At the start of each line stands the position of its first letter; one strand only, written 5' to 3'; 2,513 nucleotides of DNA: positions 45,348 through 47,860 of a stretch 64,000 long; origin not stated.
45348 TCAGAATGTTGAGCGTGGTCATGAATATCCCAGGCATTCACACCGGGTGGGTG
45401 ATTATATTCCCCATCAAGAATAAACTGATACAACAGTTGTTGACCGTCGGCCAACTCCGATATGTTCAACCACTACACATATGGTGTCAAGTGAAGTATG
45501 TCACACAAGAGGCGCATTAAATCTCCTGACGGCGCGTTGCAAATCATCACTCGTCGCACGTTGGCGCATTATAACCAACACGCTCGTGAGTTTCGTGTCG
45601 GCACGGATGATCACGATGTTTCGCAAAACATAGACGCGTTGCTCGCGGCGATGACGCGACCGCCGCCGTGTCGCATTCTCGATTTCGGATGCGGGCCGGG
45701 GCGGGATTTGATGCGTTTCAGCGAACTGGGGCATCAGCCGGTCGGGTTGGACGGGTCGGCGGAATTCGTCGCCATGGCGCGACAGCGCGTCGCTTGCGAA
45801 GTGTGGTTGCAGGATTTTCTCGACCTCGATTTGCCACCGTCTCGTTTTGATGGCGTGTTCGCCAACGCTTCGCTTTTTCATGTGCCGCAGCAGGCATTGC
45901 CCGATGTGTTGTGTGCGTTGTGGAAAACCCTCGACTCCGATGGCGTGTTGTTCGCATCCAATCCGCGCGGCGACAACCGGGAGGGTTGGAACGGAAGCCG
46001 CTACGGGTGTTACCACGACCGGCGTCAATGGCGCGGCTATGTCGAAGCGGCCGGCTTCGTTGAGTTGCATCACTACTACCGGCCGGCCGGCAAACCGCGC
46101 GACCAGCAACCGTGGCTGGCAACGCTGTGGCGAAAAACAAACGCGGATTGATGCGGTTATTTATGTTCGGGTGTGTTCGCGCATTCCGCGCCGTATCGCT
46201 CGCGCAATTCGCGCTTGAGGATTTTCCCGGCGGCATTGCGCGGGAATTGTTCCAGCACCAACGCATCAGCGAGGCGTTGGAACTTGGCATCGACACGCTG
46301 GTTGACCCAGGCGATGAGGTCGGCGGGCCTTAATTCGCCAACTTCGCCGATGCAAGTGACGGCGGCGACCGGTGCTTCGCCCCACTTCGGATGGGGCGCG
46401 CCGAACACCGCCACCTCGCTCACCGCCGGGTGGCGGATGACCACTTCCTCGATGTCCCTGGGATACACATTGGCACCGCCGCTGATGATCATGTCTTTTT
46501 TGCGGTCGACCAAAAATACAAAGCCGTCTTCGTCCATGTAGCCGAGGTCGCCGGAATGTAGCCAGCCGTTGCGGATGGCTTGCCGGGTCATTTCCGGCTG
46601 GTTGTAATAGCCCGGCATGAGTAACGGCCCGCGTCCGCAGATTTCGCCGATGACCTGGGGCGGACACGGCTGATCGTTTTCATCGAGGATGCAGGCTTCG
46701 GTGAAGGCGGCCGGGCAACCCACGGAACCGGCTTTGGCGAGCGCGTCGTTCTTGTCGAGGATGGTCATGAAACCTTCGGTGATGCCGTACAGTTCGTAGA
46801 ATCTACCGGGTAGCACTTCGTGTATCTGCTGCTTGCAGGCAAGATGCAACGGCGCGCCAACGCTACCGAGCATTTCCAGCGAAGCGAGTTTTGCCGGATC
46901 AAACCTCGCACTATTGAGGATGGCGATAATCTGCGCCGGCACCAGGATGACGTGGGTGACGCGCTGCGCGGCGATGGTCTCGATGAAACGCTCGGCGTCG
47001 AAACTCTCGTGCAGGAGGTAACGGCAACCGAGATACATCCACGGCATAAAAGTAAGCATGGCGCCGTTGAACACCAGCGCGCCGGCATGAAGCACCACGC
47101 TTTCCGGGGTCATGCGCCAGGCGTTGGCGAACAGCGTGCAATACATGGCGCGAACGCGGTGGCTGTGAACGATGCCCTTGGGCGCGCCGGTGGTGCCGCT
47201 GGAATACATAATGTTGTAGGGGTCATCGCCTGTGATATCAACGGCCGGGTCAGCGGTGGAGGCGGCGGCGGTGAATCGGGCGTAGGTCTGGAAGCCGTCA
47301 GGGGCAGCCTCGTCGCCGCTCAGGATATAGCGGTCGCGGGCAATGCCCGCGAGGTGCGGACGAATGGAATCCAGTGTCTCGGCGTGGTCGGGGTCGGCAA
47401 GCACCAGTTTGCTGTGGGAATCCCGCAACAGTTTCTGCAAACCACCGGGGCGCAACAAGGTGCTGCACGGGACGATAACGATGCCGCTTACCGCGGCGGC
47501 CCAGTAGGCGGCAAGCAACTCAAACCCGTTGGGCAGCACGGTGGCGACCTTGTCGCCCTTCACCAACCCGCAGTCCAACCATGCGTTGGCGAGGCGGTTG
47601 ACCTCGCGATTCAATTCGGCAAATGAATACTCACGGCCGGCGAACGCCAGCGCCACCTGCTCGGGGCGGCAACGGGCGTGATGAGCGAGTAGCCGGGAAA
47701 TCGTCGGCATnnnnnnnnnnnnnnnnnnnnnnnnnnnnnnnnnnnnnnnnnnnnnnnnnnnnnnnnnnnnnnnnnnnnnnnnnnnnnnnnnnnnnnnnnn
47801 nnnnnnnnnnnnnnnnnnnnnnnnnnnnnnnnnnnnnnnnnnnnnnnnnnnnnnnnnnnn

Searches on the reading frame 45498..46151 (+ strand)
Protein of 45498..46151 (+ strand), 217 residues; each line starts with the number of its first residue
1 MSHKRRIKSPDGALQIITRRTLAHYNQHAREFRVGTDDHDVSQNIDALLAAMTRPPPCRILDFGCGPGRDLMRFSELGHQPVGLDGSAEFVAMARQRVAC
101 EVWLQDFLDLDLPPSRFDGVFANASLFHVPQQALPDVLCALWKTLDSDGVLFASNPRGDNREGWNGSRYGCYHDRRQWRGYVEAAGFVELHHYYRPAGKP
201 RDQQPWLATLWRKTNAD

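Call 4: search_protein_families(library=pfam, proteins=[window:45498-46151:+])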
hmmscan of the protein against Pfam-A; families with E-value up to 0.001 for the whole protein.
window:45498-46151:+ (217 aa): 5 families
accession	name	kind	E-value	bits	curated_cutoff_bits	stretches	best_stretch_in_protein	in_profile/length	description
PF13649.12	Methyltransf_25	-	8.6e-15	55.7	27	1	60-149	1-97/97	Methyltransferase domain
PF08241.18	Methyltransf_11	-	8.2e-13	49.2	21.2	1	61-152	1-94/95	Methyltransferase domain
PF13489.12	Methyltransf_23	-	3.7e-10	40.2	27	1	41-188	9-160/164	Methyltransferase domain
PF13847.12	Methyltransf_31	-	6.4e-09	36.1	27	1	58-157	5-113/145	Methyltransferase domain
PF08242.18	Methyltransf_12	-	4.8e-08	34.1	30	1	61-151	1-98/98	Methyltransferase domain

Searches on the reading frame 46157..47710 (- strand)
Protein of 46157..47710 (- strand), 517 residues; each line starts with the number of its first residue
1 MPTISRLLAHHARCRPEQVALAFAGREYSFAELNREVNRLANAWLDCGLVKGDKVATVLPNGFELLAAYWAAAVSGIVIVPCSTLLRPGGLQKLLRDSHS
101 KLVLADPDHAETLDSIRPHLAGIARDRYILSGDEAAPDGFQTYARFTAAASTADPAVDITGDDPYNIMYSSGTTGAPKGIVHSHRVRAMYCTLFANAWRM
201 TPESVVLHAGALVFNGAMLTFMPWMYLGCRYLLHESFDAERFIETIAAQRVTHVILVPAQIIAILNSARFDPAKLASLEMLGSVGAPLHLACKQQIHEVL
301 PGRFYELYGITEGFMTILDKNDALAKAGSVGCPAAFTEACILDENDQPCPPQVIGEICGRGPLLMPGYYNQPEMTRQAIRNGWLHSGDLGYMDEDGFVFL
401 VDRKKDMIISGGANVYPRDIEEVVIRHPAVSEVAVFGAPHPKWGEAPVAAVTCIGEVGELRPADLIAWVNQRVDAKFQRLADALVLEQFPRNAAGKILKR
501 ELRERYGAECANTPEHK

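Call 4: search_protein_families(library=pfam, proteins=[window:46157-47710:-])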
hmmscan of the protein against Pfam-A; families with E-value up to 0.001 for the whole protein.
window:46157-47710:- (517 aa): 2 families
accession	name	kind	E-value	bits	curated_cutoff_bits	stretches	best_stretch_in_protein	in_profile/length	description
PF00501.34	AMP-binding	-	3.6e-76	256.9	29.9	1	9-369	2-384/384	AMP-binding enzyme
PF13193.12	AMP-binding_C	-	2.6e-15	57.5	24.5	1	420-496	2-76/76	AMP-binding enzyme C-terminal domain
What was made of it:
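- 46157..47710 (-): AMP-forming acyl-CoA ligase; the right core flank of the variable site. Pfam AMP-binding, E 4e-76 (call 4).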

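Call 37: search_protein_families(library=ncbifam, proteins=[window:46157-47710:-])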
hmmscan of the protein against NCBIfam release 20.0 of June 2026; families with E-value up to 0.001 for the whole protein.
window:46157-47710:- (517 aa): 107 families (the best 25 are shown)
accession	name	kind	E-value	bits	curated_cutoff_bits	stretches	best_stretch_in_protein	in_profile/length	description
NF004837.0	PRK06187.1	subfamily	8.3e-124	413.7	476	1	3-508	9-524/531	long-chain-fatty-acid--CoA ligase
NF006182.0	PRK08316.1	subfamily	1.7e-111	373.3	663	1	3-508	12-519/523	fatty acyl-CoA synthetase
NF005857.1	PRK07786.1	exception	3e-92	309.8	733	1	8-507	15-513/513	fatty-acid--CoA ligase FadD5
NF005307.0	PRK06839.1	equivalog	7.5e-84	282.1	748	1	3-504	3-491/496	o-succinylbenzoate--CoA ligase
NF005676.0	PRK07470.1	equivalog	1e-80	271.9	774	1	4-506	22-529/544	acyl-CoA synthetase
NF005702.0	PRK07514.1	subfamily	1.6e-78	264.3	558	1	15-508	16-502/506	malonyl-CoA synthase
NF002966.0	PRK03640.1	equivalog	7.7e-77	258.9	556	1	5-505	5-479/483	o-succinylbenzoate--CoA ligase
NF052269.1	Staph_lig_FadD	equivalog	4.8e-76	256.1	650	1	17-504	15-491/499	long-chain-fatty-acid--CoA ligase FadD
NF004797.0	PRK06145.1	equivalog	4e-75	253.1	850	1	3-507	3-496/499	acyl-CoA synthetase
NF006181.0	PRK08314.1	subfamily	4.5e-74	249.7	705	1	6-508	28-556/563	long-chain-fatty-acid--CoA ligase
NF038341.1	ligase_FadD4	exception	2.3e-73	247.3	850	1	11-507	6-505/506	fatty-acid--CoA ligase FadD4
NF006572.0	PRK09088.1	equivalog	2.8e-73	247.3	696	1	8-506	7-487/491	acyl-CoA synthetase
NF009071.0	PRK12406.1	subfamily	2.9e-73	247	701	1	22-510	7-506/510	acyl-CoA synthetase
NF004808.0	PRK06155.1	equivalog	1.4e-72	244.7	722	1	3-505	22-521/542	ATP-dependent acyl-CoA ligase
NF005801.1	PRK07656.1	equivalog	5.6e-71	239.7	657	1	3-503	2-500/500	FadD3 family acyl-CoA ligase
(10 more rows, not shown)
